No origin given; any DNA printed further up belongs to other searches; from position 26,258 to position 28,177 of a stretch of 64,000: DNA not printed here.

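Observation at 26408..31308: HNH-DGQH(K) (DndB/ParB-Srx-like) protein paired with a 1073-aa gamma-class m6A methyltransferase: candidate two-gene restriction/modification-type defence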

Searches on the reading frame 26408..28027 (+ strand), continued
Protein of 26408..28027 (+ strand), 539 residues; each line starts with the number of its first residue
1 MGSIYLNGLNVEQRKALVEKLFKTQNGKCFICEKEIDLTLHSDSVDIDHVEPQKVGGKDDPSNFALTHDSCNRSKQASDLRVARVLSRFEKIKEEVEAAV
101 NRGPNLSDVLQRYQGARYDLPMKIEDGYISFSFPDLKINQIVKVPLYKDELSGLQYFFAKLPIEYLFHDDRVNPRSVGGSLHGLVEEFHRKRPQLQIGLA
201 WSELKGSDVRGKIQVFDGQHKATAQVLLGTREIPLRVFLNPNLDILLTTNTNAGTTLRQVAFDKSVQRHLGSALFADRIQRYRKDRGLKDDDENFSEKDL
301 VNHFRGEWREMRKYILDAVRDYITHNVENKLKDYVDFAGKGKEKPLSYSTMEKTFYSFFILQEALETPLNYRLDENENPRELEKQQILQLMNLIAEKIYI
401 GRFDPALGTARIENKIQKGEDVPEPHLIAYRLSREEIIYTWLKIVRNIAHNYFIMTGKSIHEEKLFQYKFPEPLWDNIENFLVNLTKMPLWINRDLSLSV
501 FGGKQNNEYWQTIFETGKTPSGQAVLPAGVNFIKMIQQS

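Call 21: search_protein_families(library=pfam, alignment_id=A3, max_evalue=0.0001)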
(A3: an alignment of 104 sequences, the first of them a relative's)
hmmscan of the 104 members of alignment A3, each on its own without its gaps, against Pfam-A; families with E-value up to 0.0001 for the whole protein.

A. member 1, L002:11608-12186:- (193 aa): 0 families

B. families by the number of members that match (of 104 scanned): 122 families (the first 25 are shown)
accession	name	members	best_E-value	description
PF04851.21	ResIII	4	1.7e-19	Type III restriction enzyme, res subunit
PF02384.22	N6_Mtase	3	2.1e-90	N-6 DNA Methylase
PF13086.12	AAA_11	3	4.7e-38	AAA domain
PF13087.12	AAA_12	3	9.6e-36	AAA domain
PF01939.22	NucS_C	3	4.8e-12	Endonuclease NucS C-terminal domain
PF13604.12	AAA_30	3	1.5e-10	AAA domain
PF07669.17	Eco57I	3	2.4e-10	Eco57I restriction-modification methylase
PF13245.12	AAA_19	3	4.3e-09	AAA domain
PF01443.25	Viral_helicase1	3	3.6e-07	Viral superfamily 1 RNA helicase core domain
PF00005.33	ABC_tran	2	1.8e-49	ABC transporter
PF10592.14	AIPR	2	8.3e-34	AIPR protein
PF00069.31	Pkinase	2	7.9e-32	Protein kinase domain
PF00271.37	Helicase_C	2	5.4e-27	Helicase conserved C-terminal domain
PF00176.29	SNF2-rel_dom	2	5.8e-23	SNF2-related domain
PF24706.1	DUF7669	2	1.1e-17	Domain of unknown function (DUF7669)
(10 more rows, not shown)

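Call 26: find_encoding_contigs(protein=P0001, flank=10000, max_places=2)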
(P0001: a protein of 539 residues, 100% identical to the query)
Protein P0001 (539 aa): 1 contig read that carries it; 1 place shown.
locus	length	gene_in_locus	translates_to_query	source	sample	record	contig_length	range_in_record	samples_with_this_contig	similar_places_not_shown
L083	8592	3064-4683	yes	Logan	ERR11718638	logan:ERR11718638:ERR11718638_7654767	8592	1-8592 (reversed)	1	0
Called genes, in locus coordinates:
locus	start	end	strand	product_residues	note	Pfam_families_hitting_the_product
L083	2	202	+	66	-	?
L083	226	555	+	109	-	PF21716:dnstrm_HI1420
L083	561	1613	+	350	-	-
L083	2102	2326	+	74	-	PF13560:HTH_31, PF12844:HTH_19, PF01381:HTH_3, PF13443:HTH_26 (weak)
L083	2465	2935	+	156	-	-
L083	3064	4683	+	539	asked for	PF01844:HNH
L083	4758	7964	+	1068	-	PF02384:N6_Mtase (weak), PF20473:MmeI_Mtase (faint), PF07669:Eco57I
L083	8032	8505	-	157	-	-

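Call 30: predict_structure(alignment_id=A1)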
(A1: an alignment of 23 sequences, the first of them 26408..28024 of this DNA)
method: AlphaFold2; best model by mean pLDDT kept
length: 539 residues; sequences in the alignment: 23
mean_pLDDT: 80.1   pTM: 0.61
mean pLDDT of the five models: 80.1, 78.3, 75.7, 72.8, 71.8
residues with pLDDT >= 90: 84; 70-90: 358; 50-70: 84; < 50: 13
segments of 3 or more residues with pLDDT < 50: 250-258, 502-504
pLDDT, mean of each block of 10 residues (from residue 1): 72 87 88 87 82 60 81 65 83 87 88 91 90 91 83 79 91 75 77 65 83 86 84 87 65 42 63 76 86 84 73 78 83 75 76 75 67 71 88 94 85 81 90 86 88 85 82 93 89 73 65 85 83 78
secondary structure, 60 per line:
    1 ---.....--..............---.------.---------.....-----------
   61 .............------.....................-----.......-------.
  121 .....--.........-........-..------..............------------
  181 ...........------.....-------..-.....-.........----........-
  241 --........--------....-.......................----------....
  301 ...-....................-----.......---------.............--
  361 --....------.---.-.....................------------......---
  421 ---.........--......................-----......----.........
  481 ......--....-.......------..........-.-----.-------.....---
elements in order: H4-8 H11-24 E45-49 E64-68 H69-73 H80-100 H106-112 E120-125 E128-133 E138-145 E155-162 E166-168 H181-191 E198-202 E213-217 H219-227 E232-239 H243-246 E247-250 E259-262 H264-286 H297-303 H305-324 H330-334 H348-358 H363-366 H379-399 H412-417 H424-432 H435-456 H462-467 H472-486 H489-492 H494-500 H507-516 H532-536

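Call 59: fold_search(model_id=the predicted structure, library=pdb)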
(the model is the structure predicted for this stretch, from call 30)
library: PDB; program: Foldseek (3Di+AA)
matches with E <= 10: 256; with E <= 0.001: 0
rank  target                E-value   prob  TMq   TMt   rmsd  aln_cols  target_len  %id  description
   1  1xw4                  8.8e-03  1.00  0.15  0.65   6.7       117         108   17  Crystal Structure of Human Sulfiredoxin (Srx) in Complex with ADP (released 2005-05-24)
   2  3cyi                  1.1e-02  1.00  0.15  0.65   3.2        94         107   18  Crystal Structure of Human Sulfiredoxin (Srx) in Complex with ATP:Mg2+ (released 2008-07-01)
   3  1xw3                  1.4e-02  1.00  0.15  0.64   6.7       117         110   17  Crystal Structure of Human Sulfiredoxin (Srx) (released 2005-05-24)
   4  5k5d_B                2.1e-02  0.82  0.15  0.30  15.1       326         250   13  Structure of the C2221 form of Pnob8-like ParB-N domain (released 2016-06-15)
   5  2rii_X                3.6e-02  1.00  0.15  0.62   6.5       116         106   16  Crystal Structure of Human Peroxiredoxin I in complex with Sulfiredoxin (released 2008-01-08)
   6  8f43                  4.2e-02  1.00  0.12  0.52   9.9       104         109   21  HNH Nuclease Domain from G. stearothermophilus Cas9, K597A mutant (released 2022-12-21)
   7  9j2g_A                4.2e-02  1.00  0.10  0.37   9.2       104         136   23  Crystal structure of Nme1Cas9 HNH domain bound to anti-CRISPR AcrIIC1Vei (released 2026-03-04)
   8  1yzs_MODEL_1_A        4.4e-02  1.00  0.14  0.56   5.2        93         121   17  Solution structure of human sulfiredoxin (srx) (released 2005-03-22)
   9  2rii_Y                4.4e-02  1.00  0.14  0.66   6.0       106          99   16  Crystal Structure of Human Peroxiredoxin I in complex with Sulfiredoxin (released 2008-01-08)
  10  7ol9_B                5.1e-02  0.60  0.13  0.30  17.8       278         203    9  Crystal structure of C-terminally truncated Bacillus subtilis nucleoid occlusion protein (Noc) complexed to the Noc-bi (released 2022-03-09)
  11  6t1f_A                5.6e-02  0.63  0.14  0.32  15.0       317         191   13  Crystal structure of the C-terminally truncated chromosome-partitioning protein ParB from Caulobacter crescentus compl (released 2020-10-14)
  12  7lj1_g                5.9e-02  1.00  0.13  0.62   2.7        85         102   18  Human Prx1-Srx Decameric Complex (released 2021-07-14)
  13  7lj1_i                5.9e-02  1.00  0.13  0.62   2.7        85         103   18  Human Prx1-Srx Decameric Complex (released 2021-07-14)
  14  6t1f_C                6.2e-02  0.72  0.14  0.33  16.8       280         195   12  Crystal structure of the C-terminally truncated chromosome-partitioning protein ParB from Caulobacter crescentus compl (released 2020-10-14)
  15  9j1z_A                6.5e-02  1.00  0.12  0.45   7.1       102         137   24  Crystal structure of Nme1Cas9 HNH domain bound to anti-CRISPR AcrIIC1Nme1ST (released 2026-03-04)
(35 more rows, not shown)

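Call 64: search_protein_families(library=padloc, proteins=[L043:2037-5024:+, L043:5028-9998:+, L043:11690-15148:+, L043:15148-16608:+, L043:16647-17987:+, L043:18008-20599:+, L028:4084-6870:+, L028:6828-10001:+, L055:6143-7942:+, L055:7942-9594:+], max_evalue=0.00001)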
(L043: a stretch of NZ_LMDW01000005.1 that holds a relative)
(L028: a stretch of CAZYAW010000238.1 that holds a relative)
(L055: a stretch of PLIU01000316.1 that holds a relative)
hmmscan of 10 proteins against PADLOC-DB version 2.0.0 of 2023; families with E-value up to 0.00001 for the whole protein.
L043:2037-5024:+ (996 aa): 31 families (the best 25 are shown)
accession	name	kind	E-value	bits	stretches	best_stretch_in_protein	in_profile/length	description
PDLC02621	DrmD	-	7.8e-94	313.7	2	143-430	123-430/1040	DrmD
PDLC02572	DrmA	-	3.2e-63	212.1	2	143-442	120-438/1043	DrmA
PDLC00659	HmaA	-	1.4e-59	199.9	2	113-428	76-401/1176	SNF2 helicase / DEAD-box helicase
PDLC02504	BrxHI|BrxHII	-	2e-56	189.6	2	137-432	105-405/971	BrxHII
PDLC02633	DrmD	-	2.8e-56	189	2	144-431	128-434/839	DrmD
PDLC02632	DrmD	-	8.5e-56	187.7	2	145-427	127-427/662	DrmD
PDLC02500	BrxHI|BrxHII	-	4.1e-54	182.5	2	126-351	75-317/933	BrxHI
PDLC02853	DpdE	-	9.7e-40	134.3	2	143-353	99-317/985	DpdE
PDLC02624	DrmD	-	3.4e-37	126.3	2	180-426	3-267/652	DrmD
PDLC02623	DrmD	-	6.8e-34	114.8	2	141-324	101-297/1040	DrmD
PDLC02634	DrmD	-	4.3e-30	102.2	2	139-326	89-276/900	DrmD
PDLC02843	DpdE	-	5.3e-30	102.1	2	106-325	123-316/1091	DpdE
PDLC02620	DrmD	-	9.2e-30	101.3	2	134-352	93-315/1060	DrmD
PDLC02840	DpdE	-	4.5e-29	99.4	2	137-327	155-323/1091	DpdE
PDLC02619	DrmD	-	1.6e-28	97.4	2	121-425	12-326/872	DrmD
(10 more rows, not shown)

L043:5028-9998:+ (1657 aa): 21 families
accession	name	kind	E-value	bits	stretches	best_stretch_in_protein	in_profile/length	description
PDLC03614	REase_MTase_IIG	-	2e-244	812.5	2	532-1652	474-1575/1584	Type IIG restriction enzyme-methyltransferase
PDLC03611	REase_MTase_IIG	-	3.1e-206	685.7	2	563-1553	498-1470/1532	Type IIG restriction enzyme-methyltransferase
PDLC02643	DrmMI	-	6.1e-54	181.4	2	180-750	167-752/1347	DrmMI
PDLC02638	DrmMI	-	9.1e-42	141.2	1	216-732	205-734/935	DrmMI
PDLC03622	REase_MTase_IIG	-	2.4e-28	96.1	2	961-1048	799-885/1524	Type IIG restriction enzyme-methyltransferase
PDLC02644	DrmMI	-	1e-24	84.6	2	560-719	44-231/988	DrmMI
PDLC03613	REase_MTase_IIG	-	7.3e-24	81.5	1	565-717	451-615/1250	Type IIG restriction enzyme-methyltransferase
PDLC02639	DrmMI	-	4.6e-21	72.8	1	581-721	249-391/803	DrmMI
PDLC03618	REase_MTase_IIG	-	5.5e-21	71.6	1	238-745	223-743/1429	Type IIG restriction enzyme-methyltransferase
PDLC02645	DrmMI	-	1e-18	65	1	560-727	528-722/772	DrmMI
PDLC03609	REase_MTase_IIG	-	2.1e-16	56.9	1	612-716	433-533/1066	Type IIG restriction enzyme-methyltransferase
PDLC03604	REase_MTase_IIG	-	1.2e-13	48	1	567-695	342-473/1011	Type IIG restriction enzyme-methyltransferase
PDLC03629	REase_MTase_IIG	-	2.1e-13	47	1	612-747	432-564/1182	Type IIG restriction enzyme-methyltransferase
PDLC03620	REase_MTase_IIG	-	5.1e-11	38.9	1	635-717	644-726/1378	Type IIG restriction enzyme-methyltransferase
PDLC03612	REase_MTase_IIG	-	7.1e-10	35.7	0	966-1003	780-820/1247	Type IIG restriction enzyme-methyltransferase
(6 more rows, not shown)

L043:11690-15148:+ (1153 aa): 38 families (the best 25 are shown)
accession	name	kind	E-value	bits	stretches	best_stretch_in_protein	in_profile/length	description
PDLC03920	MkoA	-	2e-234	779.4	1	23-1149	7-1108/1112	-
PDLC03921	MkoA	-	2.1e-123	411.5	2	404-1145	848-1592/1607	-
PDLC04042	PD-T4-6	-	1.2e-41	141.3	1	25-247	8-231/292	-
PDLC04053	PD-T4-6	-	3.5e-39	133.1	1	26-239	9-222/311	-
PDLC04061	PD-T4-6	-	1.1e-38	132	1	18-177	8-169/510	-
PDLC04138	mad6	-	8.2e-37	125.4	1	36-256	61-295/659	mads_6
PDLC04054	PD-T4-6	-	1e-34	118.5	1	36-248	20-232/347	-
PDLC04043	PD-T4-6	-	3.9e-33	113.2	1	24-232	13-221/452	-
PDLC04060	PD-T4-6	-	5.7e-33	112.5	1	26-225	8-206/486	-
PDLC04047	PD-T4-6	-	6e-30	102.4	1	36-232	20-216/327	-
PDLC04040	PD-T4-6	-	3.2e-29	100.1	1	37-232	5-209/547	-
PDLC04041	PD-T4-6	-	3.7e-29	100.2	1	34-246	36-251/443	-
PDLC04057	PD-T4-6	-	3.7e-29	100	1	26-233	8-215/443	-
PDLC04039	PD-T4-6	-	4.6e-29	99.7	1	36-237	24-224/458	-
PDLC04048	PD-T4-6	-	5.8e-29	99.6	1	27-227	11-211/354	-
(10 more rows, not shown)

L043:15148-16608:+ (487 aa): 3 families
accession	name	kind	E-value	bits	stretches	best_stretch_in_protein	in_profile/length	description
PDLC03922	MkoB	-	4e-79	265.5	2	20-400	3-379/610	-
PDLC03924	MkoC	-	1.2e-14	51.5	1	317-458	990-1121/1136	-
PDLC03923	MkoB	-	8.3e-09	32.9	1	25-232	15-222/454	-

L043:16647-17987:+ (447 aa): 0 families

L043:18008-20599:+ (864 aa): 14 families
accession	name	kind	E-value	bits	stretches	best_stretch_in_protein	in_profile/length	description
PDLC00037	DruE3|DruE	-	1.6e-60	203.2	1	69-472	96-453/2055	SNF2 family N-terminal domain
PDLC00035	DruE3|DruE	-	1.4e-54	183.3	1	69-478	97-463/1460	SNF2 family N-terminal domain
PDLC00036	DruE3|DruE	-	4.7e-50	167.8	1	72-307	90-319/2023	SNF2 family N-terminal domain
PDLC00013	DruE1|DruE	-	5.1e-50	168.5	2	8-152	12-173/1776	SNF2 family N-terminal domain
PDLC00014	DruE2|DruE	-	1e-44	150.5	2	193-359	312-477/1928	SNF2 family N-terminal domain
PDLC00015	DruE2|DruE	-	4.2e-43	145.4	2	193-307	294-415/1887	SNF2 family N-terminal domain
PDLC00051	DruE4|DruE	-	7e-38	127.9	2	193-306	280-398/1829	SNF2 family N-terminal domain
PDLC02896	DpdJ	-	4.8e-22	75.5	2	186-277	325-414/1487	DpdJ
PDLC03960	SngC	-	5.6e-17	59.7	1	78-292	28-206/720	-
PDLC02503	BrxHI|BrxHII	-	1.4e-11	41.5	1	92-277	40-196/698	BrxHI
PDLC02898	DpdJ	-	2.8e-10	37.6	0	177-277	328-425/506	DpdJ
PDLC02893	DpdJ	-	4.5e-10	36.1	1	178-277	329-425/876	DpdJ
PDLC00937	Cas3d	-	1.5e-08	32.3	1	78-248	1-165/357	"CRISPR-associated helicase Cas3, subtype CYANO"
PDLC02570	DrmA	-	4.5e-07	26.6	0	94-149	193-248/851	DrmA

L028:4084-6870:+ (929 aa): 29 families (the best 25 are shown)
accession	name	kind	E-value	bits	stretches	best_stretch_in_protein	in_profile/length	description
PDLC03638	MTase_III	-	6.4e-207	687.6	2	58-543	3-492/816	Type III methyltransferase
PDLC03635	MTase_III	-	1.8e-64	216.7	1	434-822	220-605/708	Type III methyltransferase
PDLC03636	MTase_III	-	5.2e-62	208.4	1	426-815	40-432/575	Type III methyltransferase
PDLC03646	MTase_III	-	8.6e-52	174.1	1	251-522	296-561/1057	Type III methyltransferase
PDLC03644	MTase_III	-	1.1e-40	137.9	2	428-597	34-220/542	Type III methyltransferase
PDLC03634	MTase_III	-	3.8e-39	133.1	2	481-784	172-451/621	Type III methyltransferase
PDLC03641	MTase_III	-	1.6e-24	84.5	2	435-477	107-149/657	Type III methyltransferase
PDLC03642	MTase_III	-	8.3e-20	68.9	1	435-580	85-235/528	Type III methyltransferase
PDLC03354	MTase_II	-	4.5e-19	66.8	1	433-530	61-177/425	Type II methyltransferase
PDLC03637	MTase_III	-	5e-19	66.3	1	435-581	124-283/513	Type III methyltransferase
PDLC03640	MTase_III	-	3.4e-18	63.4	1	430-527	40-160/654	Type III methyltransferase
PDLC03300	MTase_II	-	1.7e-15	54.8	1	704-781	195-268/302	Type II methyltransferase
PDLC03299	MTase_II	-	8.8e-15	53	1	730-781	199-249/296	Type II methyltransferase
PDLC03633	MTase_III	-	1.5e-14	51.6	1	728-797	293-364/616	Type III methyltransferase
PDLC03371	MTase_II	-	2.8e-14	51.3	1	704-789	170-252/260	Type II methyltransferase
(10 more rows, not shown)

L028:6828-10001:+ (1058 aa): 1 family
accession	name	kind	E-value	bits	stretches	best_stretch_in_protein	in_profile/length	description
PDLC03654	REase_III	-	2.1e-26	90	2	330-609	389-655/1154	Type III restriction enzyme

L055:6143-7942:+ (600 aa): 2 families
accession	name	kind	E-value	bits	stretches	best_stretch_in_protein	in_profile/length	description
PDLC02357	AbiU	-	4.8e-31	106.5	1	64-381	43-369/537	AbiU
PDLC02207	MzaE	-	7.2e-11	39.3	1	233-336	233-337/598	-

L055:7942-9594:+ (551 aa): 44 families (the best 25 are shown)
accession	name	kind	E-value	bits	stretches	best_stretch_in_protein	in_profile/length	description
PDLC03636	MTase_III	-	6.5e-224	742.9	1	1-527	1-559/575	Type III methyltransferase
PDLC03644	MTase_III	-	1.2e-134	448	1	9-407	4-430/542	Type III methyltransferase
PDLC03634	MTase_III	-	3.6e-83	278.5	2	90-363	167-450/621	Type III methyltransferase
PDLC03637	MTase_III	-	4.6e-81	271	1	6-359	84-455/513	Type III methyltransferase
PDLC03635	MTase_III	-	2.4e-73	246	2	32-181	204-356/708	Type III methyltransferase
PDLC03641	MTase_III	-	9.8e-69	230.5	2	92-360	180-449/657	Type III methyltransferase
PDLC03638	MTase_III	-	1.8e-65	219.7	1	41-398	374-712/816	Type III methyltransferase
PDLC03640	MTase_III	-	2.2e-54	182.9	3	220-377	284-451/654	Type III methyltransferase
PDLC03354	MTase_II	-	2e-52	176.6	1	6-360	24-373/425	Type II methyltransferase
PDLC03642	MTase_III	-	5.2e-42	142.2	1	38-346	73-380/528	Type III methyltransferase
PDLC03300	MTase_II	-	3.2e-35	119.6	2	84-176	76-165/302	Type II methyltransferase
PDLC03639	MTase_III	-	4.6e-35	119.1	2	46-256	87-294/639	Type III methyltransferase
PDLC03643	MTase_III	-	1.7e-31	107.9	1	102-343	3-246/465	Type III methyltransferase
PDLC03633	MTase_III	-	1.1e-29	101.6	2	307-362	291-346/616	Type III methyltransferase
PDLC03646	MTase_III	-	2.6e-29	99.7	2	42-171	467-594/1057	Type III methyltransferase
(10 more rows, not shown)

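Call 65: search_protein_representatives(protein=window:26708-28024:+)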
Query: 439 residues. Proteins with E-value up to 0.001 (for the whole library): 485; up to 1e-10: 306; up to 1e-30: 91. The best 150 are listed.
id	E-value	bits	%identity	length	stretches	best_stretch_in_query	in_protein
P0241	1.4e-172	590.7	57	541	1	2-437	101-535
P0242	3.1e-149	513.8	67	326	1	113-436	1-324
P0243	3.5e-149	513.6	50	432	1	13-436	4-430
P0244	7.1e-138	476.3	62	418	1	124-437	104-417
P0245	6.5e-132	456.7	68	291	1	139-426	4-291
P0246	3.8e-126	437.7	46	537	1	1-437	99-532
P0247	1.4e-124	432.5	45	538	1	2-437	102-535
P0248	1.1e-113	396.6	46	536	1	1-426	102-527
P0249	1.4e-101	356.8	47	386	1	61-437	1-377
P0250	1.5e-99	350.0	41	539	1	2-437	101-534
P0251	2.9e-98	345.8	60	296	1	44-309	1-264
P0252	3.6e-98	345.5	39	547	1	4-431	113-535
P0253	8.2e-96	337.7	53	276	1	167-437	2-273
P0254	2.9e-94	332.6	48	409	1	2-320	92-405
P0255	1.3e-93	330.5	40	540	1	4-428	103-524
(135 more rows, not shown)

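Call 75: search_dna_similar(query=window:26408-28024:+, collection=plasmids, mode=protein, max_rows=25)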
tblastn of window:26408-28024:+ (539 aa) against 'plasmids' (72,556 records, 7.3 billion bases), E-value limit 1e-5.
No match.

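Call 76: search_dna_similar(query=window:26408-28024:+, collection=phages, mode=protein, max_rows=15)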
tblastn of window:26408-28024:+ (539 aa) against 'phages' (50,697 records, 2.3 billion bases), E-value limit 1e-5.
No match.
